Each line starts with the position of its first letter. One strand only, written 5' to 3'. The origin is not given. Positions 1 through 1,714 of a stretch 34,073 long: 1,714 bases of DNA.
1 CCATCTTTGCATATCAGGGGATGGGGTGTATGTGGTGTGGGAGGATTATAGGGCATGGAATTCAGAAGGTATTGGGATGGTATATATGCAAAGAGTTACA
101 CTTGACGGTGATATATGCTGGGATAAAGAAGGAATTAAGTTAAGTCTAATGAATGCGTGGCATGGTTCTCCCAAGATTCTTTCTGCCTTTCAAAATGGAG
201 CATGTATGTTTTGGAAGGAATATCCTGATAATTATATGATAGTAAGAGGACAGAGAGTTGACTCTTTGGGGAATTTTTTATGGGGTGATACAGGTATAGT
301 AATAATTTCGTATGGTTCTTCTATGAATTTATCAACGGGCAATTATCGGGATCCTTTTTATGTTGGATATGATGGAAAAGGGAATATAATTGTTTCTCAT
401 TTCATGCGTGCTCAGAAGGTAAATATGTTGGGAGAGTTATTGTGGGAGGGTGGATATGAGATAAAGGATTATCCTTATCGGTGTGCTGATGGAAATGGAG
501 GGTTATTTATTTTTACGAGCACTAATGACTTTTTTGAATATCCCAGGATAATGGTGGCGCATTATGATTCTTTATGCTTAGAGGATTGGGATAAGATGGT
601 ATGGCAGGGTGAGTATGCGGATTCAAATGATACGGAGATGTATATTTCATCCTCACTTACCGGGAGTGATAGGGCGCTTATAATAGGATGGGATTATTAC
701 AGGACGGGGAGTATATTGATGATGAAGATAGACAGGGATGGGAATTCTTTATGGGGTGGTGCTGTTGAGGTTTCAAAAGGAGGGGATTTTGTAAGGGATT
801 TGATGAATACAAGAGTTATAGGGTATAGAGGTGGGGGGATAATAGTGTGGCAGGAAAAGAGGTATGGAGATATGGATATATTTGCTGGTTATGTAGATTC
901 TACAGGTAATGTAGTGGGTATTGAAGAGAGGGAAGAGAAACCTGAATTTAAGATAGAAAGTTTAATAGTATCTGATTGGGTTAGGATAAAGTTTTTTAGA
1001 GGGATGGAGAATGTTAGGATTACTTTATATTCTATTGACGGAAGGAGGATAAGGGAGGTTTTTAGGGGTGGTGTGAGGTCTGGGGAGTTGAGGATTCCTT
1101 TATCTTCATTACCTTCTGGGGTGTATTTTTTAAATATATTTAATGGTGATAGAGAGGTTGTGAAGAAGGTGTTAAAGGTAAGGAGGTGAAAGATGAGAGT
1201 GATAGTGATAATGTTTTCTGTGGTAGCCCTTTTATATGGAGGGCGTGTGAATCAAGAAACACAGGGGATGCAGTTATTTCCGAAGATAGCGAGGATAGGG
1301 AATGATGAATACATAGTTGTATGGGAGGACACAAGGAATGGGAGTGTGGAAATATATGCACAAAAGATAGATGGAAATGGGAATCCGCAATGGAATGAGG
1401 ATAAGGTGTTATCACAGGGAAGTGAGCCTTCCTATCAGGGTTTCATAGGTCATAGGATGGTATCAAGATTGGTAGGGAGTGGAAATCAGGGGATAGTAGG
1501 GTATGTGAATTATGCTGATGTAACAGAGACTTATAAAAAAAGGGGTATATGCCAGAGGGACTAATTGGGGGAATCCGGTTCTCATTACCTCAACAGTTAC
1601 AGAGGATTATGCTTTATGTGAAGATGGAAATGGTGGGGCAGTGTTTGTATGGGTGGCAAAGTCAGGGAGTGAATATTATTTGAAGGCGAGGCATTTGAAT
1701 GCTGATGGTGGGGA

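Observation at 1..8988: Tandem array of S/L gene pairs encoding an unclassified repeat family exported through T9SS-type CTDs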

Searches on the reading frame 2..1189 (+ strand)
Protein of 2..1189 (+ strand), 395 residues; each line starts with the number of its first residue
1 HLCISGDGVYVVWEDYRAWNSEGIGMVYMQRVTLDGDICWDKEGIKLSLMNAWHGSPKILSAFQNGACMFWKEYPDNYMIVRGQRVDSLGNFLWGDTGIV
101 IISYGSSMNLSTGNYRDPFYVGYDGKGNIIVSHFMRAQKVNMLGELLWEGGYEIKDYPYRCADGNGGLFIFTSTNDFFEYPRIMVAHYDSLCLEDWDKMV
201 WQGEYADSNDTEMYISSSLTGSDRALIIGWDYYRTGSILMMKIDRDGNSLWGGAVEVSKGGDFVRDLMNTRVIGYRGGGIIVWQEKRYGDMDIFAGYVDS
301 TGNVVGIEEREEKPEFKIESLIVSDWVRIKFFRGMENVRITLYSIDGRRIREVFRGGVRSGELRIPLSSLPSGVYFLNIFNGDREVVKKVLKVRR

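Call 6: search_protein_families(library=pfam, proteins=[window:2-1189:+], max_evalue=1)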
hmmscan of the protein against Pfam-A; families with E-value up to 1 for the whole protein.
window:2-1189:+ (395 aa): 2 families
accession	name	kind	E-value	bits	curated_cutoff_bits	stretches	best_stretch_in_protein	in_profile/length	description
PF18962.6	Por_Secre_tail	-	5.6e-07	30.2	27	1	328-390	11-73/75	Secretion system C-terminal sorting domain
PF11660.13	DUF3262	-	0.21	12.3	27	1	9-34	37-62/76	Protein of unknown function (DUF3262)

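Call 8: search_protein_families(library=ncbifam, proteins=[window:2-1189:+], max_evalue=1)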
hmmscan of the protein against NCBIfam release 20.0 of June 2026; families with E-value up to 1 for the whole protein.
window:2-1189:+ (395 aa): 2 families
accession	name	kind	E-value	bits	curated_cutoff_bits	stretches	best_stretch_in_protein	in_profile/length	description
TIGR04183.1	Por_Secre_tail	domain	6.1e-08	32.5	23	1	336-392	19-71/72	T9SS type A sorting domain-containing protein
TIGR04275.1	beta_prop_Msarc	repeat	0.0085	15.8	85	1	278-294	18-34/40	beta-propeller repeat protein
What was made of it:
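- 2..1189 (+): L0, 3' part (395 of 531 codons): beta-propeller blades plus type A CTD (about 983-1186). TIGR04183 scores 32.5 bits, above its cut-off of 23 (call 8).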

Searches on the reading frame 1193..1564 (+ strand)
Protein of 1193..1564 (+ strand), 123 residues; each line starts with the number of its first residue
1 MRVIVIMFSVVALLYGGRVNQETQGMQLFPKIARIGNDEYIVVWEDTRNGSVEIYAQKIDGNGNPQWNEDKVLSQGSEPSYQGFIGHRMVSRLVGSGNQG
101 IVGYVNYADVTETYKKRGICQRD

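Call 6: search_protein_families(library=pfam, proteins=[window:1193-1564:+], max_evalue=1)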
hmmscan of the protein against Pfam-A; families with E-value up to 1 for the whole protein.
window:1193-1564:+ (123 aa): 1 family
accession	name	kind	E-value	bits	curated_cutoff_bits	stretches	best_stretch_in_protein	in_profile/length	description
PF02145.21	Rap_GAP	-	0.18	11.8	27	1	4-50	55-95/185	Rap/ran-GAP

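Call 8: search_protein_families(library=ncbifam, proteins=[window:1193-1564:+], max_evalue=1)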
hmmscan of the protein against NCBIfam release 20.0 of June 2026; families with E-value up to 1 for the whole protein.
window:1193-1564:+ (123 aa): 1 family
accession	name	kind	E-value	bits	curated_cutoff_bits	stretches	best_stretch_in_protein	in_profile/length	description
TIGR04275.1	beta_prop_Msarc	repeat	0.0014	18.4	85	1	39-56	18-35/40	beta-propeller repeat protein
